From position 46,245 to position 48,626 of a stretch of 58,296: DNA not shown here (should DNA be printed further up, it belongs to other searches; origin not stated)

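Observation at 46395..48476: CBM48 glycogen-binding module fused to the N-terminus of a predicted outer-membrane beta-barrel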

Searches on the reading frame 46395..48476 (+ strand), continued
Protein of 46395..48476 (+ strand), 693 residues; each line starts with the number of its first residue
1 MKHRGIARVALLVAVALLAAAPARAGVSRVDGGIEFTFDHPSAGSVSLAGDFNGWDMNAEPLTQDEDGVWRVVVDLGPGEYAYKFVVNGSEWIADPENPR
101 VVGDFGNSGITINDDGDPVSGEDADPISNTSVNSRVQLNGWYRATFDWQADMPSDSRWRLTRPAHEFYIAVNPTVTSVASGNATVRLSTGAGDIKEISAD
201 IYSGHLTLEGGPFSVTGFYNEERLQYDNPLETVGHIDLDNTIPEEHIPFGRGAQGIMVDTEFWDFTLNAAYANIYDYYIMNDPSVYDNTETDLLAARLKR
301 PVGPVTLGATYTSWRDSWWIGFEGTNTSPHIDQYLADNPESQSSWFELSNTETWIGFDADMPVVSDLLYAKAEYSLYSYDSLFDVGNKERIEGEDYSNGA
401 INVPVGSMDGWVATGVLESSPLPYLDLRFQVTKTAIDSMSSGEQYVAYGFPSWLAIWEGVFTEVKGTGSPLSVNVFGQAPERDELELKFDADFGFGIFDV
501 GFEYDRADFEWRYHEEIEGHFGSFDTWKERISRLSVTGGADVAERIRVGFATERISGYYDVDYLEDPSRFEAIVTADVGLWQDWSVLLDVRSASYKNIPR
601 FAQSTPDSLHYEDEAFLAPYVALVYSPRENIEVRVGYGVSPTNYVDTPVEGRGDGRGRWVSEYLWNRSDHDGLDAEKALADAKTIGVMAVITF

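Call 41: search_protein_representatives(alignment_id=A3)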
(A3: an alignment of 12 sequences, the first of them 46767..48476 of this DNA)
Query: 12 sequences, 573 profile positions. Proteins with E-value up to 0.001 (for the whole library): 138; up to 1e-10: 89; up to 1e-30: 34. The best 138 are listed.
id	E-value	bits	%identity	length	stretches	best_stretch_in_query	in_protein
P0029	6.1e-242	820.8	-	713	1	2-573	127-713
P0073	1.4e-227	773.3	-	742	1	1-573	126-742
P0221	3.4e-201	686.2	-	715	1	2-573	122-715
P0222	1.8e-185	634.4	-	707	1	2-573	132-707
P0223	5.6e-126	437.9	-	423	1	177-573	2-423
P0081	5.3e-116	405.0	-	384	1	2-263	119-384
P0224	4.0e-106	372.3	-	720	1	3-573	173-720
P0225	1.3e-103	364.0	-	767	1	2-573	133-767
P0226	1.5e-102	360.6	-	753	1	3-573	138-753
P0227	1.8e-101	357.0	-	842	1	8-573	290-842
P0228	9.7e-99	348.0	-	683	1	5-573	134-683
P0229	7.0e-97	341.8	-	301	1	260-573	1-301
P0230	3.8e-96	339.4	-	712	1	2-573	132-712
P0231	2.1e-93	330.3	-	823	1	7-573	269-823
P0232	1.7e-89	317.4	-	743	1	6-573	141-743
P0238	6.7e-63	229.6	-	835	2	3-326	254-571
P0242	3.9e-53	197.4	-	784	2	2-322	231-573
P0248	2.1e-41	158.7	-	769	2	3-322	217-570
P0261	7.0e-24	100.8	-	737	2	4-186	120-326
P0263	1.5e-23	99.7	-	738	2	14-308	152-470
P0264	9.5e-21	90.5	-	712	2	5-249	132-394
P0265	8.8e-20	87.3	-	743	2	2-251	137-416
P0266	4.4e-19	85.0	-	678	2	406-573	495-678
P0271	2.3e-18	82.6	-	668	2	412-573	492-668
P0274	8.9e-18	80.7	-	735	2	2-237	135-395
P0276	2.9e-17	79.0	-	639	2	5-112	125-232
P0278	9.3e-17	77.3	-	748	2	4-185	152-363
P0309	2.0e-10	56.4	-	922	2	29-208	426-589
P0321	1.8e-07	46.7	-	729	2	31-200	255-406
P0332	4.7e-06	42.0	-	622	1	7-573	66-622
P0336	1.5e-05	40.3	-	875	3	2-69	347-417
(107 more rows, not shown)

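Call 42: search_protein_families(library=pfam, proteins=[P0227, P0231, P0238, P0242, P0248, P0309, P0336, P0224, P0332, P0321], max_evalue=0.01)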
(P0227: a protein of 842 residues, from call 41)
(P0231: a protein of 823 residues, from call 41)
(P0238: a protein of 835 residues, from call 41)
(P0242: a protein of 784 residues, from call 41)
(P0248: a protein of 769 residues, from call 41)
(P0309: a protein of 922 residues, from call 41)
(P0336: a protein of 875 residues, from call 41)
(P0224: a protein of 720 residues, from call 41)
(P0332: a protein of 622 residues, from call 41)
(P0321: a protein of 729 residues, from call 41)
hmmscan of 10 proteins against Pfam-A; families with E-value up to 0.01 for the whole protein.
P0227 (842 aa): 3 families
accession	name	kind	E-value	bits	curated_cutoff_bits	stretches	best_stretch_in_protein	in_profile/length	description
PF16561.11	AMPK1_CBM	-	5.7e-31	107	26.8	2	194-267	10-80/85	Glycogen recognition site of AMP-activated protein kinase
PF02922.24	CBM_48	-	3.7e-22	78.9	22.4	2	183-243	10-72/83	Carbohydrate-binding module 48 (Isoamylase N-terminal domain)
PF22058.2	X25_BaPul_like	-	1.3e-07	32.1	27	1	78-117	18-59/87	Pullulanase X25 domain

P0231 (823 aa): 3 families
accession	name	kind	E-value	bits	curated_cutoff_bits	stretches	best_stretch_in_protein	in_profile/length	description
PF16561.11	AMPK1_CBM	-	3.4e-30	104.5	26.8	2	47-128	4-81/85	Glycogen recognition site of AMP-activated protein kinase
PF02922.24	CBM_48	-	9.1e-22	77.6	22.4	2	42-118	8-83/83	Carbohydrate-binding module 48 (Isoamylase N-terminal domain)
PF22058.2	X25_BaPul_like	-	2e-08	34.6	27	1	74-107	27-60/87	Pullulanase X25 domain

P0238 (835 aa): 2 families
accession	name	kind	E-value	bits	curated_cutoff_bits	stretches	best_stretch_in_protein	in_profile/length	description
PF00686.25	CBM_20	-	3.4e-19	68.9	23.3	2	26-88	3-68/97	Starch binding domain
PF02922.24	CBM_48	-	9.1e-07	29.6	22.4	0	38-87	20-69/83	Carbohydrate-binding module 48 (Isoamylase N-terminal domain)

P0242 (784 aa): 5 families
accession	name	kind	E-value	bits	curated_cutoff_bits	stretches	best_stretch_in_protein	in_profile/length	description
PF16561.11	AMPK1_CBM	-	4.3e-33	113.8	26.8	2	35-109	10-80/85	Glycogen recognition site of AMP-activated protein kinase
PF02922.24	CBM_48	-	5.1e-28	97.7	22.4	2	17-99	2-82/83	Carbohydrate-binding module 48 (Isoamylase N-terminal domain)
PF22058.2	X25_BaPul_like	-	2.7e-12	47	27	2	151-192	14-57/87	Pullulanase X25 domain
PF16760.10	CBM53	-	2.4e-06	28.2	27.6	0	138-182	4-54/57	Starch/carbohydrate-binding module (family 53)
PF03372.29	Exo_endo_phos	-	0.0013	19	24.5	0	141-193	143-184/225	Endonuclease/Exonuclease/phosphatase family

P0248 (769 aa): 4 families
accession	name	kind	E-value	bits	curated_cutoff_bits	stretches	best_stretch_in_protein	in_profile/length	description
PF16561.11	AMPK1_CBM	-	8.3e-35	119.3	26.8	2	132-199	8-74/85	Glycogen recognition site of AMP-activated protein kinase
PF02922.24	CBM_48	-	1.3e-18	67.5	22.4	2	125-182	12-72/83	Carbohydrate-binding module 48 (Isoamylase N-terminal domain)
PF22058.2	X25_BaPul_like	-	2.8e-10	40.6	27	1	142-185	13-59/87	Pullulanase X25 domain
PF16760.10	CBM53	-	0.002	18.8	27.6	0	130-173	4-54/57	Starch/carbohydrate-binding module (family 53)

P0309 (922 aa): 6 families
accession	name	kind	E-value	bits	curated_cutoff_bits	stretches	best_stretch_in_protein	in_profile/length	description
PF16561.11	AMPK1_CBM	-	9.2e-23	80.7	26.8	2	307-378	10-72/85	Glycogen recognition site of AMP-activated protein kinase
PF02922.24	CBM_48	-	6.9e-21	74.8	22.4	3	180-256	11-81/83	Carbohydrate-binding module 48 (Isoamylase N-terminal domain)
PF22058.2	X25_BaPul_like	-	2.4e-08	34.4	27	1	327-374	19-61/87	Pullulanase X25 domain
PF00686.25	CBM_20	-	2.7e-06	27.5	23.3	0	193-256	17-81/97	Starch binding domain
PF16760.10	CBM53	-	2.8e-06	28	27.6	1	308-355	10-54/57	Starch/carbohydrate-binding module (family 53)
PF03372.29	Exo_endo_phos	-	0.00013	22.3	24.5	0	303-343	140-174/225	Endonuclease/Exonuclease/phosphatase family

P0336 (875 aa): 4 families
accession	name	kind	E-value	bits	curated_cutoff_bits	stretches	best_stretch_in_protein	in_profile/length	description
PF16561.11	AMPK1_CBM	-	2.3e-28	98.7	26.8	3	273-329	10-64/85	Glycogen recognition site of AMP-activated protein kinase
PF02922.24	CBM_48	-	2.8e-18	66.4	22.4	2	271-328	19-75/83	Carbohydrate-binding module 48 (Isoamylase N-terminal domain)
PF22058.2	X25_BaPul_like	-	2.7e-07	31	27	1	280-325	12-59/87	Pullulanase X25 domain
PF16760.10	CBM53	-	0.00053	20.7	27.6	0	265-311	2-52/57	Starch/carbohydrate-binding module (family 53)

P0224 (720 aa): 4 families
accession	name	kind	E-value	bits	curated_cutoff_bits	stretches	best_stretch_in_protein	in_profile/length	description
PF16561.11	AMPK1_CBM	-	7.9e-14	52.1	26.8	1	77-158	3-80/85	Glycogen recognition site of AMP-activated protein kinase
PF02922.24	CBM_48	-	4e-11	43.5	22.4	1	73-148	10-82/83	Carbohydrate-binding module 48 (Isoamylase N-terminal domain)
PF16760.10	CBM53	-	0.0013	19.4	27.6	1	82-122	6-51/57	Starch/carbohydrate-binding module (family 53)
PF22058.2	X25_BaPul_like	-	0.0041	17.6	27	0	98-139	18-61/87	Pullulanase X25 domain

P0332 (622 aa): 2 families
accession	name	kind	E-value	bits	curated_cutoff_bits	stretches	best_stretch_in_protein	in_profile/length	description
PF16561.11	AMPK1_CBM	-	4.5e-07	30.4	26.8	1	3-38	26-60/85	Glycogen recognition site of AMP-activated protein kinase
PF22058.2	X25_BaPul_like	-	0.00012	22.5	27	1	3-51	24-75/87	Pullulanase X25 domain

P0321 (729 aa): 4 families
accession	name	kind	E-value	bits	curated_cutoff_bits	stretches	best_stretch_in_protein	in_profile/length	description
PF16561.11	AMPK1_CBM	-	8.8e-26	90.4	26.8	2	37-103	9-73/85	Glycogen recognition site of AMP-activated protein kinase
PF02922.24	CBM_48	-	1.3e-17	64.3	22.4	2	137-200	12-81/83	Carbohydrate-binding module 48 (Isoamylase N-terminal domain)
PF16760.10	CBM53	-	5.1e-08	33.5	27.6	0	32-76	3-52/57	Starch/carbohydrate-binding module (family 53)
PF22058.2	X25_BaPul_like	-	1.9e-05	25.1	27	0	155-196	14-56/87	Pullulanase X25 domain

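Call 43: list_cluster_members(proteins=[P0238, P0227, P0242, P0309, P0264, P0266, P0276, P0332, P0261, P0248])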
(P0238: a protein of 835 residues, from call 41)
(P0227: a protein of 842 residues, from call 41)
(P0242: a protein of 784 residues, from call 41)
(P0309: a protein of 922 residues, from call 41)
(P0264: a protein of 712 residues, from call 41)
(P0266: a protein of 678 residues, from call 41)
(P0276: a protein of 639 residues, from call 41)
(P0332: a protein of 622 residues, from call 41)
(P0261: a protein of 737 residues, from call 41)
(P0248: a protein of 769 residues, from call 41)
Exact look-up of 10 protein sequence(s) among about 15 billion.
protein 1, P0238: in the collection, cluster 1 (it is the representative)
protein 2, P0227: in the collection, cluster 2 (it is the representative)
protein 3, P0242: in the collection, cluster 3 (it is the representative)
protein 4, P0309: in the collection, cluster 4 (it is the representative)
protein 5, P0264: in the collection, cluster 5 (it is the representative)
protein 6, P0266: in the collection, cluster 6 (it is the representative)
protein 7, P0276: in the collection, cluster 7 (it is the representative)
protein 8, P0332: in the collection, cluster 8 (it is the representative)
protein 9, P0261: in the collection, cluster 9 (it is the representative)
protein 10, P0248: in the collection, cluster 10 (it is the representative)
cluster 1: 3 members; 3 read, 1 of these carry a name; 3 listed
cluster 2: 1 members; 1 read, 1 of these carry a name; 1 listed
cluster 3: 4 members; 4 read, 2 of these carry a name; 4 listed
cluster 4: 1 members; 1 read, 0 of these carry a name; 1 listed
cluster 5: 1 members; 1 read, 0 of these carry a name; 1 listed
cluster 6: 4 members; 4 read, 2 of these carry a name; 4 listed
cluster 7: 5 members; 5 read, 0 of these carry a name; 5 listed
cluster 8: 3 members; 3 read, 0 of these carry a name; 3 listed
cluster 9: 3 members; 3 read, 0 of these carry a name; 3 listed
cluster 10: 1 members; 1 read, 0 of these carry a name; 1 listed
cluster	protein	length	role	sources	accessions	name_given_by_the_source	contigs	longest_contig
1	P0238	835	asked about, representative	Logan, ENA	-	-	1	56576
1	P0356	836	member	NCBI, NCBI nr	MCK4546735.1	MAG: hypothetical protein KAW17_04750 [Candidatus Eisenbacteria sp.] | hypothetical protein [Candidatus Eisenbacteria bacterium]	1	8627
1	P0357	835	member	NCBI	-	-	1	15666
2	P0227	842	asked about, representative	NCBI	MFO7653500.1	MAG: glycogen-binding domain-containing protein [Candidatus Krumholzibacteriia bacterium]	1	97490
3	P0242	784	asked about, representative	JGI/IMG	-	-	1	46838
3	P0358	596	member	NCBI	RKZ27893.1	hypothetical protein DRQ36_11200, partial [bacterium]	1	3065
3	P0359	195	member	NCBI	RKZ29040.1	hypothetical protein DRQ36_09475, partial [bacterium]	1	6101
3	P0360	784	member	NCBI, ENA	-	-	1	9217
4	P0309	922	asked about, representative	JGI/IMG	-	-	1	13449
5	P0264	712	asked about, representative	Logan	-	-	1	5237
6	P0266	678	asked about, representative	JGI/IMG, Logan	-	hypothetical protein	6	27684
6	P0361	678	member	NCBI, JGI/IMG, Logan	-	hypothetical protein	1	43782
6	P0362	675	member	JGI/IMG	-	-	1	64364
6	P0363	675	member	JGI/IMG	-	-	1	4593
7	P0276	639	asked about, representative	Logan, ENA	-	-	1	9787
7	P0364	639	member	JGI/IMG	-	-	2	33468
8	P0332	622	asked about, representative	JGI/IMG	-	-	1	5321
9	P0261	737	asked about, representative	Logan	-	-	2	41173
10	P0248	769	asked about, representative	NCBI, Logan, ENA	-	-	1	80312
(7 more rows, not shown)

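Call 44: find_encoding_contigs(protein=P0238, flank=10000, max_places=1)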
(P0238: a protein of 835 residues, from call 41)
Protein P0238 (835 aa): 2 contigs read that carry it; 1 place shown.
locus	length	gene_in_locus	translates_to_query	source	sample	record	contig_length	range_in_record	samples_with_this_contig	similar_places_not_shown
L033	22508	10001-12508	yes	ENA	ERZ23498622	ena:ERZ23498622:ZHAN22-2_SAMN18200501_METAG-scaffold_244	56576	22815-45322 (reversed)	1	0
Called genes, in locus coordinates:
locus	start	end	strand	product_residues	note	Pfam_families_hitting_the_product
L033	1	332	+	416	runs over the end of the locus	PF12704:MacB_PCD, PF02687:FtsX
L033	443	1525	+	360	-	PF13860:FlgD_ig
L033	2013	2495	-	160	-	PF04008:Adenosine_kin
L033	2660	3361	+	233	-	-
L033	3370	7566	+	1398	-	PF13620:CarboxypepD_reg (faint), PF09985:Glucodextran_C, PF13585:CHU_C (weak)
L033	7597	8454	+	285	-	-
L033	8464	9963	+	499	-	-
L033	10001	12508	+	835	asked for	PF00686:CBM_20, PF02922:CBM_48 (faint)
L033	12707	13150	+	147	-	PF02922:CBM_48, PF16561:AMPK1_CBM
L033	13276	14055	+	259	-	PF09985:Glucodextran_C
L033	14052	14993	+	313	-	PF00528:BPD_transp_1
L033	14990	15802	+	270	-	PF00528:BPD_transp_1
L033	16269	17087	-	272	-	-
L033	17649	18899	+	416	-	PF01547:SBP_bac_1, PF13416:SBP_bac_8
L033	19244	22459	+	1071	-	PF03065:Glyco_hydro_57, PF09985:Glucodextran_C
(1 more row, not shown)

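Call 45: find_encoding_contigs(protein=P0227, flank=10000, max_places=1)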
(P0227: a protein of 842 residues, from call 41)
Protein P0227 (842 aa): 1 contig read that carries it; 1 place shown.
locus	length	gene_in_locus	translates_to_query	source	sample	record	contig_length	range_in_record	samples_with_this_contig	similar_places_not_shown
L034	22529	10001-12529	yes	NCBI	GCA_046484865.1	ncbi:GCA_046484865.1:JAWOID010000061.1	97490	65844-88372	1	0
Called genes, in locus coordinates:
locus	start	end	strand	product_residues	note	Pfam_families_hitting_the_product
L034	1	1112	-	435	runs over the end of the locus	PF01547:SBP_bac_1 (weak), PF13416:SBP_bac_8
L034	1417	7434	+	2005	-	PF08308:PEGA (faint), PF13620:CarboxypepD_reg (weak), PF02369:Big_1, PF09134:Invasin_D3, PF18565:Glyco_hydro2_C5 (faint), PF09985:Glucodextran_C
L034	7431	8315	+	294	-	-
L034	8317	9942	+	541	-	-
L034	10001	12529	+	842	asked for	PF02922:CBM_48, PF16561:AMPK1_CBM, PF22058:X25_BaPul_like (faint), PF02922:CBM_48, PF16561:AMPK1_CBM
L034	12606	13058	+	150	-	PF16561:AMPK1_CBM (faint)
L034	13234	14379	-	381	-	PF00686:CBM_20 (weak)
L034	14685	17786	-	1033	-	PF02922:CBM_48, PF16561:AMPK1_CBM, PF22058:X25_BaPul_like (weak), PF16561:AMPK1_CBM, PF22058:X25_BaPul_like, PF16561:AMPK1_CBM, PF22058:X25_BaPul_like, PF00128:Alpha-amylase, +2 more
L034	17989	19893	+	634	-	PF00128:Alpha-amylase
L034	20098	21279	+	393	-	PF00005:ABC_tran, PF13304:AAA_21 (faint), PF17912:OB_MalK, PF08402:TOBE_2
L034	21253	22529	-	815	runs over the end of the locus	PF06202:GDE_C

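Call 53: search_protein_families(library=pfam, alignment_id=A5, max_evalue=0.001)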
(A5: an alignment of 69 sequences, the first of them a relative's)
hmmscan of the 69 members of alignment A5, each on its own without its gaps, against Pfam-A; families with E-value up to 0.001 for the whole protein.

A. member 1, P0224 (720 aa): 2 families
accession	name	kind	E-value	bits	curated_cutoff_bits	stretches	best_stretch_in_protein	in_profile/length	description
PF16561.11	AMPK1_CBM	-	7.9e-14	52.1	26.8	1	77-158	3-80/85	Glycogen recognition site of AMP-activated protein kinase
PF02922.24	CBM_48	-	4e-11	43.5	22.4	1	73-148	10-82/83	Carbohydrate-binding module 48 (Isoamylase N-terminal domain)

B. families by the number of members that match (of 69 scanned): 7 families
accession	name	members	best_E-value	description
PF16561.11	AMPK1_CBM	63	8.3e-35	Glycogen recognition site of AMP-activated protein kinase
PF02922.24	CBM_48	61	5.1e-28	Carbohydrate-binding module 48 (Isoamylase N-terminal domain)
PF22058.2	X25_BaPul_like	38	1.2e-13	Pullulanase X25 domain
PF16760.10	CBM53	7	5.1e-08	Starch/carbohydrate-binding module (family 53)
PF00686.25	CBM_20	2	3.4e-19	Starch binding domain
PF03372.29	Exo_endo_phos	1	0.00013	Endonuclease/Exonuclease/phosphatase family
PF16411.10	SusF_SusE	1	0.0002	Outer membrane protein SusF_SusE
